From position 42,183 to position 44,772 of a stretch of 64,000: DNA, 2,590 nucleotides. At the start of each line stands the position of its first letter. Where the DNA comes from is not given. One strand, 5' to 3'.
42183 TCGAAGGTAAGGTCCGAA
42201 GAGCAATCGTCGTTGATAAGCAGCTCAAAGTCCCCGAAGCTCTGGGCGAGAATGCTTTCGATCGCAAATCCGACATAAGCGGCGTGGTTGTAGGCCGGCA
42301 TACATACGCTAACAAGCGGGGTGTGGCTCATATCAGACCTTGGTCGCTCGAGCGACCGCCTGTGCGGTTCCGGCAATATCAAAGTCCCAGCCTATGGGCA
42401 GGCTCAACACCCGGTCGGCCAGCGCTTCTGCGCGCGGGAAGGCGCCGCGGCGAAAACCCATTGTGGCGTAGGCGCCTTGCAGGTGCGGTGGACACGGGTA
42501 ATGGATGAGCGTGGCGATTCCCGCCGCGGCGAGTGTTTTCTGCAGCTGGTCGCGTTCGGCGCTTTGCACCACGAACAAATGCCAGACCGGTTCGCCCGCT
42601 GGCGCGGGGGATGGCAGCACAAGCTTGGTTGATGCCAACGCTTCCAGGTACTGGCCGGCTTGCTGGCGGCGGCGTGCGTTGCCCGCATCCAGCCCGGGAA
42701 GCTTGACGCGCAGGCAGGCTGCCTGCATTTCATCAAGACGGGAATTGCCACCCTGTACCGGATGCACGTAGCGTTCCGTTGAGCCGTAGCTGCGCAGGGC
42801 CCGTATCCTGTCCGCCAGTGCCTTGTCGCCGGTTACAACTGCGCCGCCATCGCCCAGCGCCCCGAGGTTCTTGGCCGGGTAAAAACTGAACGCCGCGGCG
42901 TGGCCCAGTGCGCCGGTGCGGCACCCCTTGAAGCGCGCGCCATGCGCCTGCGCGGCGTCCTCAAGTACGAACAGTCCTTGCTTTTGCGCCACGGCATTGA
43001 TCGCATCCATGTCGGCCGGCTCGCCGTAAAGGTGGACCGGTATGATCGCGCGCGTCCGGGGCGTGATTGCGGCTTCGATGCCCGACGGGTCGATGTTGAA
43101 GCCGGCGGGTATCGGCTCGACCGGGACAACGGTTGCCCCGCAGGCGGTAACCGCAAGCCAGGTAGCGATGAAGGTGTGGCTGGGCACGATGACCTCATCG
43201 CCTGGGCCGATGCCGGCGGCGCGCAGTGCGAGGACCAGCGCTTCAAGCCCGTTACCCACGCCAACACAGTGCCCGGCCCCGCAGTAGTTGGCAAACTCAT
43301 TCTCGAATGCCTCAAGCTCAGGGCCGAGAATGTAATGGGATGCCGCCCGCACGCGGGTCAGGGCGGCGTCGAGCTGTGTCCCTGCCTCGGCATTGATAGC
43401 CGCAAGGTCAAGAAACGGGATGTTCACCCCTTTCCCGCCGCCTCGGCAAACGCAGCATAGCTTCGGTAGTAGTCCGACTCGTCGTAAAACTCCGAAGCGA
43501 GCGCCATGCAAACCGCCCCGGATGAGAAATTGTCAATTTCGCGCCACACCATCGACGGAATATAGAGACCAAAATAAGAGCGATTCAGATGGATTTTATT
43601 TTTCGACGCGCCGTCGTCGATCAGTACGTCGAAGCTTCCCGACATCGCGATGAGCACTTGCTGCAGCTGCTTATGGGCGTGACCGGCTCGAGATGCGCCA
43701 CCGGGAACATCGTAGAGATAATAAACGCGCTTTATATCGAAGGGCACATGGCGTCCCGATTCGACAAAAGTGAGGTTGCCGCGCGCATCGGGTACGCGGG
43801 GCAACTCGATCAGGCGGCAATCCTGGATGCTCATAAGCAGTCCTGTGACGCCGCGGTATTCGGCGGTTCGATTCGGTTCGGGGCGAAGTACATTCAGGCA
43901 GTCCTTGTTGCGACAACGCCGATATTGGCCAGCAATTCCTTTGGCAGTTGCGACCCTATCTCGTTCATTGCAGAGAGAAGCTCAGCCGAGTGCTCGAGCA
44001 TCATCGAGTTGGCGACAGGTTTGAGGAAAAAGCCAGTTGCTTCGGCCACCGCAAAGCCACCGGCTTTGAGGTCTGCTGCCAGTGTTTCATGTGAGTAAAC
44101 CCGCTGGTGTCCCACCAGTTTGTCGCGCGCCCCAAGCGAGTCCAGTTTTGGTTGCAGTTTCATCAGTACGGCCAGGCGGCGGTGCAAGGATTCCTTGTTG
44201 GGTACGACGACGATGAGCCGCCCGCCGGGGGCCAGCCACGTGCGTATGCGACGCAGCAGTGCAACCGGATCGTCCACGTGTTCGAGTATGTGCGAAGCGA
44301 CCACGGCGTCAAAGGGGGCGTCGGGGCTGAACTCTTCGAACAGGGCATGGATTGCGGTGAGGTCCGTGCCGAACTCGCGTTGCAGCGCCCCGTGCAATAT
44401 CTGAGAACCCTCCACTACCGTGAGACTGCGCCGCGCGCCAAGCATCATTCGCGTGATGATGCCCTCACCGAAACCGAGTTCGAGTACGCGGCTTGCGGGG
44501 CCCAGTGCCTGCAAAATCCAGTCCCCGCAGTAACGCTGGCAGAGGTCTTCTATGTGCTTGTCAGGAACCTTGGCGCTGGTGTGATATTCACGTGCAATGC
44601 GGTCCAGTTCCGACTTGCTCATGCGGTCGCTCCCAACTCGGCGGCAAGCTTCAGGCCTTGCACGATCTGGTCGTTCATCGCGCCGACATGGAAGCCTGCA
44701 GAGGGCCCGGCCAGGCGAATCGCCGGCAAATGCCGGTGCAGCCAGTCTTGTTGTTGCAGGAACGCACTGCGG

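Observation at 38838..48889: Ten-gene, translationally coupled amino-sugar modification / glycosyltransferase operon with no export, polymerase or lipid-carrier genes: candidate soluble protein-targeting glycosylation system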

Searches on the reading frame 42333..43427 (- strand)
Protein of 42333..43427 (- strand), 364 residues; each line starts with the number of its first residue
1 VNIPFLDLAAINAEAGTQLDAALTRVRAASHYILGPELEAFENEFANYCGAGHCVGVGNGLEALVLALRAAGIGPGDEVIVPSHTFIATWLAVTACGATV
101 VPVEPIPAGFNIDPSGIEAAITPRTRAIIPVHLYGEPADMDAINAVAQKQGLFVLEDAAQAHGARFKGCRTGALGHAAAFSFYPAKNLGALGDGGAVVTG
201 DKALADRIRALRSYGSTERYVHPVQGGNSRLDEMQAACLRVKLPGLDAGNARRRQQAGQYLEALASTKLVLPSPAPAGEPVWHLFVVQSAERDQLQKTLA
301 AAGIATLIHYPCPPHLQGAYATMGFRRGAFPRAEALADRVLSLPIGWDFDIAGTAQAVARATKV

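Call 5: search_protein_families(library=pfam, proteins=[window:42333-43427:-], max_evalue=0.01)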
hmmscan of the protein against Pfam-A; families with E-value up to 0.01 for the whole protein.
window:42333-43427:- (364 aa): 4 families
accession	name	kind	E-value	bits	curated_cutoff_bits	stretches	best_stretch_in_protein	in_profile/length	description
PF01041.23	DegT_DnrJ_EryC1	-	4.2e-110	368.8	19.8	1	20-349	8-347/360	DegT/DnrJ/EryC1/StrS aminotransferase family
PF00155.27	Aminotran_1_2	-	2.3e-06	27.5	19.7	1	38-211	44-244/361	Aminotransferase class I and II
PF00266.25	Aminotran_5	-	8.1e-06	25.5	21.5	1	56-163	69-181/371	Aminotransferase class-V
PF01212.27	Beta_elim_lyase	-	0.0051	16.6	27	0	36-215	32-227/288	Beta-eliminating lyase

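Call 8: search_protein_families(library=ncbifam, proteins=[window:42333-43427:-], max_evalue=0.01)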
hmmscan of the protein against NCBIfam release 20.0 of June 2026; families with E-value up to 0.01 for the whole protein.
window:42333-43427:- (364 aa): 28 families (the best 25 are shown)
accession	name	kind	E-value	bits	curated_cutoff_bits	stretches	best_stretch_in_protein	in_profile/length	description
TIGR03588.1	PseC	equivalog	1.2e-58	198.9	423.5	1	22-347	16-362/380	UDP-4-amino-4,6-dideoxy-N-acetyl-beta-L-altrosamine transaminase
NF008658.2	PRK11658.1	equivalog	1e-55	188.9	631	1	21-355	18-367/379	UDP-4-amino-4-deoxy-L-arabinose aminotransferase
NF008687.0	PRK11706.1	equivalog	1e-53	182.5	375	1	62-349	57-358/375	dTDP-4-amino-4,6-dideoxygalactose transaminase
TIGR04427.1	PLP_DesI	equivalog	5.6e-52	177.2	650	1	35-347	51-365/390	dTDP-4-dehydro-6-deoxyglucose aminotransferase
TIGR04181.1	NHT_00031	hypoth_equivalog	3.7e-49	167.5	420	1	35-344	29-357/359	LegC family aminotransferase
TIGR02379.1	ECA_wecE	subfamily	3.6e-43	147.7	434.85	1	63-350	58-360/376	dTDP-4-amino-4,6-dideoxy-D-glucose transaminase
NF011936.0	PRK15407.1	equivalog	5.5e-38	130.8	423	2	34-215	63-251/440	lipopolysaccharide biosynthesis protein RfbH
NF005816.0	PRK07682.1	equivalog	2.6e-09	36.2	620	1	55-159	95-204/390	aminotransferase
NF041364.1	GntC_guanitoxin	equivalog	3.5e-09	36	415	1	62-157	71-173/356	guanitoxin biosynthesis PLP-dependent (S)-gamma-hydroxy-L-arginine cyclodehydratase GntC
NF004770.0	PRK06108.1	subfamily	1.2e-08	34.2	422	1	46-157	91-209/396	pyridoxal phosphate-dependent aminotransferase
NF005871.0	PRK07811.1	equivalog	7.5e-07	28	513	1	35-211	60-234/389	cystathionine gamma-synthase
NF006569.0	PRK09082.1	subfamily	1.4e-06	27.7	420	1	60-162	99-207/386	methionine aminotransferase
NF004621.0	PRK05957.1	equivalog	1.4e-06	27.3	498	1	71-159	108-201/389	pyridoxal phosphate-dependent aminotransferase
TIGR03947.1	viomycin_VioD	equivalog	1.5e-06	27.4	390.9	1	58-131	75-148/359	capreomycidine synthase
NF002878.0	PRK03321.1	subfamily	2.5e-06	26.5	374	1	53-129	75-150/352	histidinol-phosphate transaminase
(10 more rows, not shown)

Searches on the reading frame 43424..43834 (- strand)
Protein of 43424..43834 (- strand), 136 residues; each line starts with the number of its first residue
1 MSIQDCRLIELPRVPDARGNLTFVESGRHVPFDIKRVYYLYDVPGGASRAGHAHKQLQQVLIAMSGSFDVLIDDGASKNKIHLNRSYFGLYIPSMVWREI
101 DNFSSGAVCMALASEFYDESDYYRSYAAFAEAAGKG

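Call 5: search_protein_families(library=pfam, proteins=[window:43424-43834:-], max_evalue=0.01)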
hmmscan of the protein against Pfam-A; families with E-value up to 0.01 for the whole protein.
window:43424-43834:- (136 aa): 1 family
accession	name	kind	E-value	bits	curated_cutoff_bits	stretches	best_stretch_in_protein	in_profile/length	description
PF05523.17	FdtA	-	8.4e-56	187.8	23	1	5-132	2-129/131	WxcM-like, C-terminal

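Call 8: search_protein_families(library=ncbifam, proteins=[window:43424-43834:-], max_evalue=0.01)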
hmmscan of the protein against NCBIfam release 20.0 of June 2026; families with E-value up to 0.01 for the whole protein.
window:43424-43834:- (136 aa): 0 families

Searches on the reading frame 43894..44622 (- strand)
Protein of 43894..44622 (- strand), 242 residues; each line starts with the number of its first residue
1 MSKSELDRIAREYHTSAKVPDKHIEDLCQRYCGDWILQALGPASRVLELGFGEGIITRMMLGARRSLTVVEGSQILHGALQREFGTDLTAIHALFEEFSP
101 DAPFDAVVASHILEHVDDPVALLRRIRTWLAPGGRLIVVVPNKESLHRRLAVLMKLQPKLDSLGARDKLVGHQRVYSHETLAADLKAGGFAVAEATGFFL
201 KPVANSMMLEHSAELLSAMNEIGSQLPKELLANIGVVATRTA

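Call 5: search_protein_families(library=pfam, proteins=[window:43894-44622:-], max_evalue=0.01)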
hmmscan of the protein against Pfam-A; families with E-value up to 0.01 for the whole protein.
window:43894-44622:- (242 aa): 9 families
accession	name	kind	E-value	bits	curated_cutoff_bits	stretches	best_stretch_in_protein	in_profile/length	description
PF13489.12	Methyltransf_23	-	9.2e-22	78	27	1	29-194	6-163/164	Methyltransferase domain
PF08241.18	Methyltransf_11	-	6.1e-12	46.5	21.2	1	47-138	1-95/95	Methyltransferase domain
PF13649.12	Methyltransf_25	-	1.9e-10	41.7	27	1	46-134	1-97/97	Methyltransferase domain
PF08242.18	Methyltransf_12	-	2.6e-10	41.4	30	1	47-136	1-98/98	Methyltransferase domain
PF13847.12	Methyltransf_31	-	2e-05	24.8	27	1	91-146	63-118/145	Methyltransferase domain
PF05219.18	DREV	-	4e-05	23.3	26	1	44-141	96-191/265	DREV methyltransferase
PF07021.18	MetW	-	0.0018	18.4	21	1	36-155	7-124/193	Methionine biosynthesis protein MetW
PF08003.17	Methyltransf_9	-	0.0042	16.5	23.8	1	45-138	118-217/315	Protein of unknown function (DUF1698)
PF01135.25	PCMT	-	0.0048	17.1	20.3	0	37-155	69-186/210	Protein-L-isoaspartate(D-aspartate) O-methyltransferase (PCMT)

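Call 8: search_protein_families(library=ncbifam, proteins=[window:43894-44622:-], max_evalue=0.01)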
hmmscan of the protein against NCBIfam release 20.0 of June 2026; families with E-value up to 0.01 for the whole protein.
window:43894-44622:- (242 aa): 18 families
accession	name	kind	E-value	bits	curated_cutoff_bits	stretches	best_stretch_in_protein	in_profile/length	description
TIGR01983.1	UbiG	equivalog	1.4e-09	37.6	102.95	1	43-212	50-222/228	bifunctional 2-polyprenyl-6-hydroxyphenol methylase/3-demethylubiquinol 3-O-methyltransferase UbiG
NF041820.1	daptide_MTase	equivalog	1.9e-08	34.1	175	1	43-145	37-149/243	daptide-type RiPP biosynthesis methyltransferase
NF010703.0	PRK14103.1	equivalog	1.8e-07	30.8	320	1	42-163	29-154/256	trans-aconitate 2-methyltransferase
TIGR02072.1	BioC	equivalog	1.4e-06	28.3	184.95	1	12-147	8-141/244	malonyl-ACP O-methyltransferase BioC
NF043040.1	corrin_prot_MT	hypoth_equivalog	1.9e-06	27.5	180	1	35-155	33-166/216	corrinoid protein-associated methyltransferase CpaM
NF001241.0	PRK00216.1-2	equivalog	2.7e-05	23.9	327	1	7-139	18-148/231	demethylmenaquinone methyltransferase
NF045667.1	MTase_DVU1556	equivalog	7.6e-05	22.3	155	1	39-139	19-120/213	DVU_1556 family methyltransferase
TIGR04345.1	ovoA_Cterm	equivalog_domain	0.00022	20.8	170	1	104-141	135-172/242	putative 4-mercaptohistidine N1-methyltransferase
TIGR02081.1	metW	equivalog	0.00023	20.8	189.5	1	36-155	7-124/194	methionine biosynthesis protein MetW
TIGR00452.1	TIGR00452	equivalog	0.001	17.9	275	1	45-138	120-219/316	tRNA 5-methoxyuridine(34)/uridine 5-oxyacetic acid(34) synthase CmoB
NF002463.0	PRK01683.1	equivalog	0.0012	18.4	297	1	43-172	32-168/258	trans-aconitate 2-methyltransferase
NF000499.2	Erm23S_rRNA_broad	equivalog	0.0014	18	212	1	43-98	24-81/244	23S ribosomal RNA methyltransferase Erm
NF001453.0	PRK00312.1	equivalog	0.0024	17.5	188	1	39-145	77-182/217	protein-L-isoaspartate(D-aspartate) O-methyltransferase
NF041650.1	nod_mtase_NodS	equivalog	0.003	17.3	300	1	41-139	37-140/190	nodulation methyltransferase NodS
NF011486.0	PRK14896.1-1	equivalog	0.0033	16.5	450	1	43-89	50-96/284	16S ribosomal RNA methyltransferase A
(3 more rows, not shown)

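Call 58: search_solved_structures(query=window:43894-44622:-, max_evalue=0.01)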
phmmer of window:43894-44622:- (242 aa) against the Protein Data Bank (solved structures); distinct sequences matched with E-value up to 0.01: 30.
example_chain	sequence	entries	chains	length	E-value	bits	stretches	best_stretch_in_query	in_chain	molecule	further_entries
2p7h_A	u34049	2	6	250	1.7e-25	92.9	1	44-231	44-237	Hypothetical protein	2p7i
9fd3_A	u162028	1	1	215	9.8e-06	28.2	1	40-139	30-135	SAM-dependent methyltransferase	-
9fcy_A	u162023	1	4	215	9.9e-06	28.2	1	40-139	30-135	SAM-dependent methyltransferase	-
9fcd_A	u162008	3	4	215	9.9e-06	28.2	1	40-139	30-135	SAM-dependent methyltransferase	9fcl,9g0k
9fcx_A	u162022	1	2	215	2.2e-05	27.1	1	40-139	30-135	SAM-dependent methyltransferase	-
3ou2_A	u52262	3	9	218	2.9e-05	26.7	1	44-138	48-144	SAM-dependent methyltransferase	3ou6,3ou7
9fcu_A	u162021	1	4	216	3.1e-05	26.6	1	40-139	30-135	SAM-dependent methyltransferase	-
3e8s_A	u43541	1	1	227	7.1e-05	25.4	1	37-139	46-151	Putative SAM Dependent Methyltransferase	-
8ys9_A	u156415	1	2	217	7.8e-05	25.3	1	43-165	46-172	Phosphatidylethanolamine N-methyltransferase/phosphatidyl-N-methylethanolamine N-methyltra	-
2avn_A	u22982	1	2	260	0.00011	24.8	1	6-143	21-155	ubiquinone/menaquinone biosynthesis methyltransferase-related protein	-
8zc8_A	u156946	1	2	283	0.0002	24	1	39-138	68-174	MitM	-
21zq_A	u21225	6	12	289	0.00021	23.9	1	39-138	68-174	MitM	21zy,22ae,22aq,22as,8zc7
7wzf_A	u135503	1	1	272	0.00023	23.7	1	41-145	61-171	YunM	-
9fce_A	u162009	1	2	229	0.00026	23.6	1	40-140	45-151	SAM dependent methyltransferase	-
3ccf_A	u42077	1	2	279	0.00042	22.9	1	21-164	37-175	Cyclopropane-fatty-acyl-phospholipid synthase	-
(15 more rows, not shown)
